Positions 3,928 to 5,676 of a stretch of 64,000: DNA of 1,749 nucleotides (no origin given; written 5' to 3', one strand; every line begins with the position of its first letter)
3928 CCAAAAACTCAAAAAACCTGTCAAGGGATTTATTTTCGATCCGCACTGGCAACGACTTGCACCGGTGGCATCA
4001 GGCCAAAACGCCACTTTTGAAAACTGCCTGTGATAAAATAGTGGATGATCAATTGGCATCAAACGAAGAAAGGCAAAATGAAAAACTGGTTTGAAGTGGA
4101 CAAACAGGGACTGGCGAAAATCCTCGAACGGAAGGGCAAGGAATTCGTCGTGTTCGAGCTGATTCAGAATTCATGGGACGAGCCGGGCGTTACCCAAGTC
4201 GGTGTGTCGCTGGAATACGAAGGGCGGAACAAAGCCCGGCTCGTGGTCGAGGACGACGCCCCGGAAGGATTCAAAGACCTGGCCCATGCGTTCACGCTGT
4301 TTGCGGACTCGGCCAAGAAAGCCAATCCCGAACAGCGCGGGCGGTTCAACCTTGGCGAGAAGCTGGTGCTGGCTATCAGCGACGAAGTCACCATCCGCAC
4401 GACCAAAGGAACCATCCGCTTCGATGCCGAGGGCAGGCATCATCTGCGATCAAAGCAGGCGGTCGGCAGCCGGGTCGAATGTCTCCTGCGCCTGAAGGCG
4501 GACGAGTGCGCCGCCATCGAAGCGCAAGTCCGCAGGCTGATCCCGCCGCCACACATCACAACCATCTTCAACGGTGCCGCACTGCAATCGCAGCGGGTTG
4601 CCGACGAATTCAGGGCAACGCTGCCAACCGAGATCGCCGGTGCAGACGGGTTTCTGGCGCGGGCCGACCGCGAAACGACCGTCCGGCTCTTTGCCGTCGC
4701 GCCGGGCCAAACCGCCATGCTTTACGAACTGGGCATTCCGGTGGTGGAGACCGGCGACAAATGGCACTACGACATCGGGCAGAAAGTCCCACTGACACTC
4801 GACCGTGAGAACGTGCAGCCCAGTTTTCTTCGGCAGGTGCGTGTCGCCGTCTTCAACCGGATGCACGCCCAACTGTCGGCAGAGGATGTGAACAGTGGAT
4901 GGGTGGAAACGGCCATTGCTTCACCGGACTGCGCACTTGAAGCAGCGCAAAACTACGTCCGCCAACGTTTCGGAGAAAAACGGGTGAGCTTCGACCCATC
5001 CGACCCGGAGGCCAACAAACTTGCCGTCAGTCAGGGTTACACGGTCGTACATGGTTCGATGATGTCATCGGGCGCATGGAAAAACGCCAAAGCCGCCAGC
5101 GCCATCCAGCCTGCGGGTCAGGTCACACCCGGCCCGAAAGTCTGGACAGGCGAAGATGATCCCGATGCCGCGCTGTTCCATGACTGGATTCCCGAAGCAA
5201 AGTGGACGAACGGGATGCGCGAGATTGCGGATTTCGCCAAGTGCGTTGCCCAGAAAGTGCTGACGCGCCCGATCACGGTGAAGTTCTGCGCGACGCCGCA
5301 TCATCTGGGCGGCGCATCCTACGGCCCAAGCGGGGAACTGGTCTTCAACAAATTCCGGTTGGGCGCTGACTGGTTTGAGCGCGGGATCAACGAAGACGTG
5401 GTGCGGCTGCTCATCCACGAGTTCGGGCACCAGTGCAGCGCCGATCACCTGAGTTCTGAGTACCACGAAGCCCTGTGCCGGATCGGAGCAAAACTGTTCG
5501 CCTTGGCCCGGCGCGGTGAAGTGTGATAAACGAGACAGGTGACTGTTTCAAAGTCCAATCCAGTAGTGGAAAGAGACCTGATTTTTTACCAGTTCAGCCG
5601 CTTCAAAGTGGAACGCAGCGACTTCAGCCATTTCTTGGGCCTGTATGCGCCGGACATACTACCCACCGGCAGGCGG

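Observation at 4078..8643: Candidate uncharacterised module: GHKL-ATPase/HExxH fusion, small conserved protein and GIY-YIG-like protein, converging on RecD2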

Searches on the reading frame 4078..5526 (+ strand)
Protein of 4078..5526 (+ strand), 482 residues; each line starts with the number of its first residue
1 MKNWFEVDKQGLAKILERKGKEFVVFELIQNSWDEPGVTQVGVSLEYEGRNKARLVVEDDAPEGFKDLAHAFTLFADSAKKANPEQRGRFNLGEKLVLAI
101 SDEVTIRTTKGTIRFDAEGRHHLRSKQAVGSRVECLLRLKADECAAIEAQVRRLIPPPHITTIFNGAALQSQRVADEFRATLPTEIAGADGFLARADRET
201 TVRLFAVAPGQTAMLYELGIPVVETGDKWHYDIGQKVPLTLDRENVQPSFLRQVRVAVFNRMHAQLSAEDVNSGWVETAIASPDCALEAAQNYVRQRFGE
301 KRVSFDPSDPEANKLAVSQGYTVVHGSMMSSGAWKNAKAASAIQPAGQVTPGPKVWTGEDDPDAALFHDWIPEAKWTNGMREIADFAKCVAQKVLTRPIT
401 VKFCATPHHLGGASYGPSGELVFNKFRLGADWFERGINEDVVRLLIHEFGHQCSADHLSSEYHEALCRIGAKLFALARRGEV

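Call 4: search_protein_families(library=pfam, proteins=[window:4078-5526:+], max_evalue=0.1)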
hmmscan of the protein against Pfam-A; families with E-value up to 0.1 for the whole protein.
window:4078-5526:+ (482 aa): 1 family
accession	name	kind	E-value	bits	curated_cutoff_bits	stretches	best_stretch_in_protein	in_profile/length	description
PF13589.12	HATPase_c_3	-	6.1e-05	23.5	25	1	22-113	4-97/137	Histidine kinase-, DNA gyrase B-, and HSP90-like ATPase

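Call 5: search_protein_families(library=padloc, proteins=[window:4078-5526:+], max_evalue=0.1)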
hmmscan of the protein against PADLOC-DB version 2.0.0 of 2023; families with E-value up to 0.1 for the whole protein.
window:4078-5526:+ (482 aa): 2 families
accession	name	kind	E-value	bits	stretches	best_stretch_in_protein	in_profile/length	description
PDLC03968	TmtA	-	6.2e-05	18.8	1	24-120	78-170/1486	-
PDLC03972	TmtA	-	0.00048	16.3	1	25-118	45-137/1302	-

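Call 8: search_protein_families(library=ncbifam, proteins=[window:4078-5526:+], max_evalue=0.1)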
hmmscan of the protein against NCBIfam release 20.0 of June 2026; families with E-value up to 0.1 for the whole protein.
window:4078-5526:+ (482 aa): 1 family
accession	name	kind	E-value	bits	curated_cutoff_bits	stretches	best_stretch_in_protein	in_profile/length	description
NF047352.1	P_loop_sacsin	domain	6.8e-06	26.5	50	1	24-106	3-79/80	sacsin N-terminal ATP-binding-like domain-containing protein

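Call 9: search_protein_families(library=phrogs, proteins=[window:4078-5526:+], max_evalue=0.1)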
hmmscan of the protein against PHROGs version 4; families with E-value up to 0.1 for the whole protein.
window:4078-5526:+ (482 aa): 0 families

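Call 10: find_homologous_proteins(query=window:4078-5526:+)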
Query window:4078-5526:+ (482 aa): 2629 proteins with E <= 0.001 among 8000 candidates; the best 120 are listed.
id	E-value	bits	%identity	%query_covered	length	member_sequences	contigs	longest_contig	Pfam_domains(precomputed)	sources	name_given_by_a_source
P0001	1.9e-292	988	89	100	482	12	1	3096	-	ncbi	-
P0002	1.8e-291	985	88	100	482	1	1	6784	-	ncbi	-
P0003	8.7e-288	972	87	100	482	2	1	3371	-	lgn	-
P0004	1.1e-278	942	84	100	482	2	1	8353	-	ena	-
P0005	1.7e-276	935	85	99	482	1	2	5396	-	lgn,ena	-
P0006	1.1e-266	903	79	100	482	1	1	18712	PF13589.13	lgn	-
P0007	7.6e-263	890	78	100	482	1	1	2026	-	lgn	-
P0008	6.5e-262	887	78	100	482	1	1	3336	-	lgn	-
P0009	1.1e-260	883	78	100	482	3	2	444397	-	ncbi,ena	-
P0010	1.2e-260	883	78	100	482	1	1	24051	-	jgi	jgi:hypothetical protein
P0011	2.8e-260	882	78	99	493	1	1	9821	-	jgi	-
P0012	3.0e-260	882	82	95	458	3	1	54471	-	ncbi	ncbi:MAG: hypothetical protein ACLQAH_05245 [Limisphaerales bacterium]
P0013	7.8e-260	880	79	100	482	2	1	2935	-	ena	-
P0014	3.7e-259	878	78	100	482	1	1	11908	-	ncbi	-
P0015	4.9e-259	878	78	100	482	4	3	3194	PF13589.13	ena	-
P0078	9.0e-236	801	71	100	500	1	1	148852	PF13589.13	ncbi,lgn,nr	ncbi:MAG: hypothetical protein C5B50_05275 [Verrucomicrobia bacterium]|nr:MAG: hypothetical protein 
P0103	3.9e-184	631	57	99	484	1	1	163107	-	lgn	-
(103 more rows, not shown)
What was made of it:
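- It has 2629 or more relatives (call 10).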

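Call 12: find_encoding_contigs(protein=P0009, flank=10000, max_places=3)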
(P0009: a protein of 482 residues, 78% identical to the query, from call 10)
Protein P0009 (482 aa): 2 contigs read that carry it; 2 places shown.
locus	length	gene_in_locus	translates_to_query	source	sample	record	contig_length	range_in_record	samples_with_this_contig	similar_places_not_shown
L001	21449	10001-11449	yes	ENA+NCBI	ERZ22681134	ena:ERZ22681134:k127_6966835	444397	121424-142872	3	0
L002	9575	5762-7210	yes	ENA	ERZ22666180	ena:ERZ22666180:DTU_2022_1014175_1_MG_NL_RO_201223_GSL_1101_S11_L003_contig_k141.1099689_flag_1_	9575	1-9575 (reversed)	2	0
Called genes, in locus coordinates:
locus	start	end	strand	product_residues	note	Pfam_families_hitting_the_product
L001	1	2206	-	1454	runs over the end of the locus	PF00817:IMS, PF11799:IMS_C, PF02811:PHP, PF07733:DNA_pol3_alpha, PF17657:DNA_pol3_finger, PF14579:HHH_6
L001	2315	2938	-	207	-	PF01726:LexA_DNA_bind, PF00717:Peptidase_S24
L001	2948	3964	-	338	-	PF01904:DUF72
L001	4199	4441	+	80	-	-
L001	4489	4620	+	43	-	-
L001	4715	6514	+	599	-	-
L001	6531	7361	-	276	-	PF04471:Mrr_cat, PF13156:Mrr_cat_2, PF22722:NA-iREase1, PF01396:Zn_ribbon_Top1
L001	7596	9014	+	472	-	-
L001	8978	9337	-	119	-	PF09685:MamF_MmsF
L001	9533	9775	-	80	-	-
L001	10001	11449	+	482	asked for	-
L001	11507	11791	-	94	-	PF13560:HTH_31 (weak), PF01381:HTH_3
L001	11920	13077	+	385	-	PF12796:Ank_2, PF24521:Ank_KRIT1 (weak), PF13637:Ank_4, PF13857:Ank_5, PF13637:Ank_4 (weak), PF13857:Ank_5, PF12796:Ank_2, PF00023:Ank (weak), +2 more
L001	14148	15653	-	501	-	PF11074:DUF2779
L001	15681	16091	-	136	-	-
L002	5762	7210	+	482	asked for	-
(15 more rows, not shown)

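Call 13: find_encoding_contigs(protein=P0078, flank=10000, max_places=3)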
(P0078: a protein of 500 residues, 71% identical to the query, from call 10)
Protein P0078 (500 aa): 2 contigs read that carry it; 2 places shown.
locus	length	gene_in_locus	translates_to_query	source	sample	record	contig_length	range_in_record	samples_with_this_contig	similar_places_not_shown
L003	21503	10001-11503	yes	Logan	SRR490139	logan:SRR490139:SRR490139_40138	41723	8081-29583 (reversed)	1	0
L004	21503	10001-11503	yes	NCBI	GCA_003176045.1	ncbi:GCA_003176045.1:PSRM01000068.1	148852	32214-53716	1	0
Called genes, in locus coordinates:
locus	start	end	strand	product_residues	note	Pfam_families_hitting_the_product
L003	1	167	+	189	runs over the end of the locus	-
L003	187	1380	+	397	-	-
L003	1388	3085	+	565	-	-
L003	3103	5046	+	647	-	PF03198:Glyco_hydro_72 (weak), PF02836:Glyco_hydro_2_C (faint), PF15711:ILEI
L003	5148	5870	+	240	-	-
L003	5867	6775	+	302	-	-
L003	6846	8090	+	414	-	PF12796:Ank_2, PF13606:Ank_3 (faint), PF12796:Ank_2, PF13637:Ank_4 (weak), PF00023:Ank (weak), PF02985:HEAT (faint), PF13513:HEAT_EZ (faint), PF13646:HEAT_2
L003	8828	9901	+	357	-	-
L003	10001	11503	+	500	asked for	PF13589:HATPase_c_3 (weak)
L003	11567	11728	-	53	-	-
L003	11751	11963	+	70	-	-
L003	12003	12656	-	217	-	PF18153:Cap15_CD_rec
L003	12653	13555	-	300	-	PF26305:CD_NTase_C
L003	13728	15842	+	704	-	PF13489:Methyltransf_23 (weak)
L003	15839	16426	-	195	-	PF16473:Rv2179c-like (weak), PF00929:RNase_T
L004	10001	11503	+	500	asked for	PF13589:HATPase_c_3 (weak)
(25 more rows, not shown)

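Call 14: find_encoding_contigs(protein=P0103, flank=10000, max_places=3)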
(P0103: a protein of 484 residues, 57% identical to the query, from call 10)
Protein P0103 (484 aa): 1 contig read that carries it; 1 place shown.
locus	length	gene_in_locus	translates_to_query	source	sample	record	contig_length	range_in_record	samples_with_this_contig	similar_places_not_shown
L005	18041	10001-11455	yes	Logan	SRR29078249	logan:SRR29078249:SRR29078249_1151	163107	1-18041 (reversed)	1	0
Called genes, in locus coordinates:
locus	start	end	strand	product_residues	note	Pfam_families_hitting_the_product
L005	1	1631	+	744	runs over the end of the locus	-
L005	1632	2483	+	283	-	-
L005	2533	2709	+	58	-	-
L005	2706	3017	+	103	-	-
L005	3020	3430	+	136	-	-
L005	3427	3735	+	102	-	-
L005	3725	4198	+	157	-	-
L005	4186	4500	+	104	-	-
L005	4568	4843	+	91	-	-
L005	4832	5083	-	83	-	-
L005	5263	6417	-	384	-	-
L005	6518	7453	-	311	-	-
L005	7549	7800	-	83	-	-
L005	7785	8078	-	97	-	-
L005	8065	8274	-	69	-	-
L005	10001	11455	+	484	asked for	-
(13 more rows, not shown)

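Call 25: search_solved_structures(query=A1, max_evalue=1, show_alignments=2)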
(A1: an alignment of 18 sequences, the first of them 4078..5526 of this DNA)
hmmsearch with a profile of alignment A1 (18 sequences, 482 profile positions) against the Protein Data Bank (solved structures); distinct sequences matched with E-value up to 1: 6.
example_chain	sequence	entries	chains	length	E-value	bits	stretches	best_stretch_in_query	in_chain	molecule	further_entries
5v45_A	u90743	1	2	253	0.19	13.3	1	23-105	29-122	Sacsin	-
5v44_A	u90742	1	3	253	0.19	13.3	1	23-105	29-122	Sacsin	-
5v46_A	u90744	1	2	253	0.32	12.6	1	24-105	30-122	Sacsin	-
5zjk_A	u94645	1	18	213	0.77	11.3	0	411-457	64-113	Myroilysin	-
5v47_A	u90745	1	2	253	0.91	11.1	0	24-106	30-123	Lizard sacsin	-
5czw_A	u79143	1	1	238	0.97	11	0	411-457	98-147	Myroilysin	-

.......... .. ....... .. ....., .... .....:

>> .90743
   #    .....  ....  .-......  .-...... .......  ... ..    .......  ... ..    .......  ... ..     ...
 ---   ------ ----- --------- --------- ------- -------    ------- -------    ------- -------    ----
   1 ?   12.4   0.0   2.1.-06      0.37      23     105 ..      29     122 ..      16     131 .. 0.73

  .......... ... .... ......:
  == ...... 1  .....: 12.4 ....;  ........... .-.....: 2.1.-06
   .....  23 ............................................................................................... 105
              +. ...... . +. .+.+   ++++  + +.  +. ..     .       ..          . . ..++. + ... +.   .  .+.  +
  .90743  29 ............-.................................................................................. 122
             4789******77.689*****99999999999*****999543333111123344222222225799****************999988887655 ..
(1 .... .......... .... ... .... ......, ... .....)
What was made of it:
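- On GHKL (Bergerat-fold) ATPase superfamily (gene A): They align with sacsin's GRFGIG (call 25).
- On Zincin metallopeptidase (C-terminus of gene A): There is only a non-significant profile match to myroilysin (E 0.8, call 25).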

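Call 30: find_related_loci(query=A1, collection=genome_contigs, flank=10000)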
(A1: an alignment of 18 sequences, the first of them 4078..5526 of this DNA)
Query A1 (482 aa) in genome_contigs; peptide patterns used: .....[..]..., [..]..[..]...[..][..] (x = any residue, [..] = any of these).
140 stretches matched a pattern; 119 encode a relative of the query (tblastn E <= 1e-3); the best 80 are kept; 80 distinct loci.
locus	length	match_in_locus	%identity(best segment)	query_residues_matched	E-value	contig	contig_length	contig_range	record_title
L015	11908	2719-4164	78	1-482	0e+0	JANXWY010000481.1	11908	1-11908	MAG: Verrucomicrobia bacterium isolate GL140_2_metabat_307_sub GL140_2_k141_242387, whole genome shotgun sequence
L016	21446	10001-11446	76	1-482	0e+0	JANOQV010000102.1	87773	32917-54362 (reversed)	MAG: Pedosphaera sp. isolate VAR_4_metabat_254_sub VAR_4_k141_1080215, whole genome shotgun sequence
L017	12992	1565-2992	77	2-477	0e+0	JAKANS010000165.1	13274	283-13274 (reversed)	MAG: bacterium isolate WY5.bin88 NODE_7901_length_13274_cov_2.375143, whole genome shotgun sequence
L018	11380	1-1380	76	22-481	0e+0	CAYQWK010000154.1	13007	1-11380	MAG TPA_asm: uncultured Bifidobacteriaceae bacterium isolate SRP257259_co1_135 genome assembly, contig: NODE_6612_length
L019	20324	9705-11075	77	26-482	0e+0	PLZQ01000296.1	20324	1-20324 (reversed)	MAG: Limisphaerales bacterium isolate palsa_1440 73.20120700_P3D.123_contig_58395, whole genome shotgun sequence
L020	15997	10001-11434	73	4-481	0e+0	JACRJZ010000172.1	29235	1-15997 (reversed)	MAG: Verrucomicrobia bacterium isolate NC_groundwater_1842_Pr3_B-0.1um_64_53 SR-2_scaffold_141_4084062, whole genome sho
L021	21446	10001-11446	71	1-482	0e+0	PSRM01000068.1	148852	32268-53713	MAG: Verrucomicrobia bacterium isolate Amazon FNV 2010 0 4 contig_75_1910811_length_148852_multi_9_in_0_out_2, whole gen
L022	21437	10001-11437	71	4-482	0e+0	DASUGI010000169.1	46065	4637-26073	MAG TPA_asm: Verrucomicrobiia bacterium isolate SMAG_U1401 k141_325050, whole genome shotgun sequence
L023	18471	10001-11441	78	1-481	0e+0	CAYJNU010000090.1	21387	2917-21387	MAG TPA_asm: uncultured Verrucomicrobiota bacterium isolate ERP124720_co1_187 genome assembly, contig: NODE_3203_length_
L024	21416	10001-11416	56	1-479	1e-171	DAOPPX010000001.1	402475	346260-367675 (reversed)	MAG TPA_asm: Verrucomicrobiota bacterium isolate AMR_MDS_1537 NODE_13_length_402475_cov_39.320126, whole genome shotgun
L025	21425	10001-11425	54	1-481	3e-167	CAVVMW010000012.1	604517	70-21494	MAG: uncultured bacterium isolate MFD03726.bin.2.170 genome assembly, contig: contig_25564, whole genome shotgun sequenc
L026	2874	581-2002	54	1-481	8e-175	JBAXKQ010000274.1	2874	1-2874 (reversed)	MAG: bacterium isolate ELA405 MAG405_274, whole genome shotgun sequence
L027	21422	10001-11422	53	1-481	3e-164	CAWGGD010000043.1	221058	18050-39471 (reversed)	MAG: uncultured Verrucomicrobiae bacterium isolate MFD02979.bin.4.344 genome assembly, contig: contig_57783, whole genom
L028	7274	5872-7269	54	1-473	4e-164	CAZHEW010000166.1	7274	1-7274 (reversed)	MAG TPA_asm: uncultured Verrucomicrobiota bacterium isolate SRP192927_co7_213 genome assembly, contig: NODE_22874_length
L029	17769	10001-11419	51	3-477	2e-147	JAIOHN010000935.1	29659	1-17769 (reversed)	MAG: Anaerolineae bacterium isolate MAG_05 contig_311384, whole genome shotgun sequence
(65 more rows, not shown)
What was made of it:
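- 80 genome loci span Verrucomicrobiota, Planctomycetota, Chloroflexota, Acidobacteriota, Actinomycetota, alpha-, beta- and gammaproteobacteria and others (call 30).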

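Call 36: predict_structure(alignment_id=A1)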
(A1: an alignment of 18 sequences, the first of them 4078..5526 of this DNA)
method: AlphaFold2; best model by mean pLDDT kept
length: 482 residues; sequences in the alignment: 18
mean_pLDDT: 82.9   pTM: 0.68
mean pLDDT of the five models: 82.9, 82.3, 82.0, 80.7, 80.4
residues with pLDDT >= 90: 207; 70-90: 189; 50-70: 55; < 50: 31
segments of 3 or more residues with pLDDT < 50: 1-6, 69-90, 238-240
pLDDT, mean of each block of 10 residues (from residue 1): 43 67 85 86 94 93 61 45 45 68 86 82 86 91 92 91 94 92 75 76 93 90 91 73 70 95 92 92 95 93 86 86 91 93 86 64 68 91 94 91 83 81 87 86 91 80 90 92 86
secondary structure, 60 per line:
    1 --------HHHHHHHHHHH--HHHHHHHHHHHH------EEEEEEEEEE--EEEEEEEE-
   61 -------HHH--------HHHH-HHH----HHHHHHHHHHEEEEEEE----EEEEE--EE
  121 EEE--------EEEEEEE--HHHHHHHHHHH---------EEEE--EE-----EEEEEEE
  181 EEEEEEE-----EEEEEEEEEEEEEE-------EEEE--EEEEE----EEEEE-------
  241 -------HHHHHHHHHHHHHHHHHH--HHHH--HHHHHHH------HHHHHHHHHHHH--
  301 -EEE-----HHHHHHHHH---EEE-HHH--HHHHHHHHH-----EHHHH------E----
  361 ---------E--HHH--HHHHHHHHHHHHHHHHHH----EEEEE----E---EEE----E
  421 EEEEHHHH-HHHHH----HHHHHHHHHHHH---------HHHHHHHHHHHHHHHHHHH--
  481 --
elements in order: H9-19 H22-33 E40-49 E52-59 H79-82 H91-100 E101-107 E112-116 E119-123 E132-138 H141-151 E161-164 E174-187 E193-206 E214-217 E220-224 E229-233 H248-265 H268-271 H274-280 H287-298 E302-304 H310-318 E322-324 H331-339 H346-349 H378-395 E400-404 E413-415 E420-424 H425-428 H430-434 H439-450 H460-478
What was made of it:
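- On Zincin metallopeptidase (C-terminus of gene A): The motif lies at the end of helix 439-450 in the model, preceded by beta strands (call 36).
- Checked: The AF2 model has pLDDT 83 (call 36).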

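Call 38: search_protein_families(library=pfam, alignment_id=A3, max_evalue=0.001)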
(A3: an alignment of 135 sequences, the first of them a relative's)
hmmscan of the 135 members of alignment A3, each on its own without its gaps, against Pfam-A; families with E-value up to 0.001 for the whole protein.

A. member 1, L001:8978-9358:- (126 aa): 1 family
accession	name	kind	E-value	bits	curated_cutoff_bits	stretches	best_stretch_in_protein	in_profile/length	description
PF09685.15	DUF4870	-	8.3e-33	113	25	1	24-125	1-107/107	Domain of unknown function (DUF4870)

B. families by the number of members that match (of 135 scanned): 65 families (the first 25 are shown)
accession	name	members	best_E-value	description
PF13560.12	HTH_31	4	1.7e-08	Helix-turn-helix domain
PF01381.28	HTH_3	3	4.2e-10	Helix-turn-helix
PF02384.22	N6_Mtase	2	5.7e-68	N-6 DNA Methylase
PF02223.23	Thymidylate_kin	2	1.2e-44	Thymidylate kinase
PF00589.27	Phage_integrase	2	7.6e-37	Phage integrase family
PF00149.33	Metallophos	2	1.5e-14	Calcineurin-like phosphoesterase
PF03976.20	PPK2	2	6.7e-05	Polyphosphate kinase 2 (PPK2)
PF00154.27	RecA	1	2.3e-121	recA bacterial DNA recombination protein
PF03266.21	NTPase_1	1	2.3e-46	NTPase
PF01555.25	N6_N4_Mtase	1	1.3e-45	DNA methylase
PF13353.11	Fer4_12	1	1.9e-34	4Fe-4S single cluster domain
PF09685.15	DUF4870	1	8.3e-33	Domain of unknown function (DUF4870)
PF12762.13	DDE_Tnp_IS1595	1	1.4e-32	ISXO2-like transposase domain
PF19663.4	DUF6166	1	2.6e-26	Family of unknown function (DUF6166)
PF02767.21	DNA_pol3_beta_2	1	4.3e-26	DNA polymerase III beta subunit, central domain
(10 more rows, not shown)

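Call 39: search_dna_similar(query=window:4078-5526:+, collection=phages, mode=protein, max_evalue=0.001, max_rows=25)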
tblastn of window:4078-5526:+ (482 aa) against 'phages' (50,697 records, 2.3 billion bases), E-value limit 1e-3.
Records with a match: 1; places in all: 1; records where one place covers at least 80% of the query: 1.
Best place of each record, by identity: <60% 1.
By first word of the organism name: uncultured 1.
By host as written in the record: - 1.
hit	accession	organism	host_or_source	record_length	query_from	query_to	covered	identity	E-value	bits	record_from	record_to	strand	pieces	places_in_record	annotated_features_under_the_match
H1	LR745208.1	uncultured phage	metagenomic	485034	4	479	99%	47.7%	4e-134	433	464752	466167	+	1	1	record has no annotation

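Call 40: search_dna_similar(query=window:4078-5526:+, collection=plasmids, mode=protein, max_evalue=0.001, max_rows=25)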
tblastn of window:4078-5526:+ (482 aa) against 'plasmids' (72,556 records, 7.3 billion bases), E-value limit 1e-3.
Records with a match: 6; places in all: 6; records where one place covers at least 80% of the query: 6.
Best place of each record, by identity: <60% 6.
By first word of the organism name: Picosynechococcus 3; Rhodovastum 1; Methylibium 1; Bosea 1.
By predicted mobility (MOB-suite, as given by PLSDB): mobilizable 3; non-mobilizable 2; conjugative 1.
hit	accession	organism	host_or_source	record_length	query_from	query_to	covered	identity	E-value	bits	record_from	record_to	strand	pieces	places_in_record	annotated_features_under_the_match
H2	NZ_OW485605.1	Rhodovastum atsumiense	-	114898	3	470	97%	48.2%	3e-125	409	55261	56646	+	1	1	hypothetical protein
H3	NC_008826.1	Methylibium petroleiphilum PM1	-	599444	1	479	99%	46.4%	2e-127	415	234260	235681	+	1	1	hypothetical protein (x2)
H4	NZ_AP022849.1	Bosea sp. ANAM02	Callyspongia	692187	3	477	99%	44.7%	1e-115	381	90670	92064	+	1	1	hypothetical protein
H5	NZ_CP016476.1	Picosynechococcus sp. PCC 7003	cell culture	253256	2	457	95%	22.9%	1e-16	91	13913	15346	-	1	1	ATP-binding protein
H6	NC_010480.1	Picosynechococcus sp. PCC 7002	-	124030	2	457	95%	22.6%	2e-13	81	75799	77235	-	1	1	ATP-binding protein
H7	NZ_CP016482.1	Picosynechococcus sp. PCC 7117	cell culture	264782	2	457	95%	22.6%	2e-13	81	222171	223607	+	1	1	ATP-binding protein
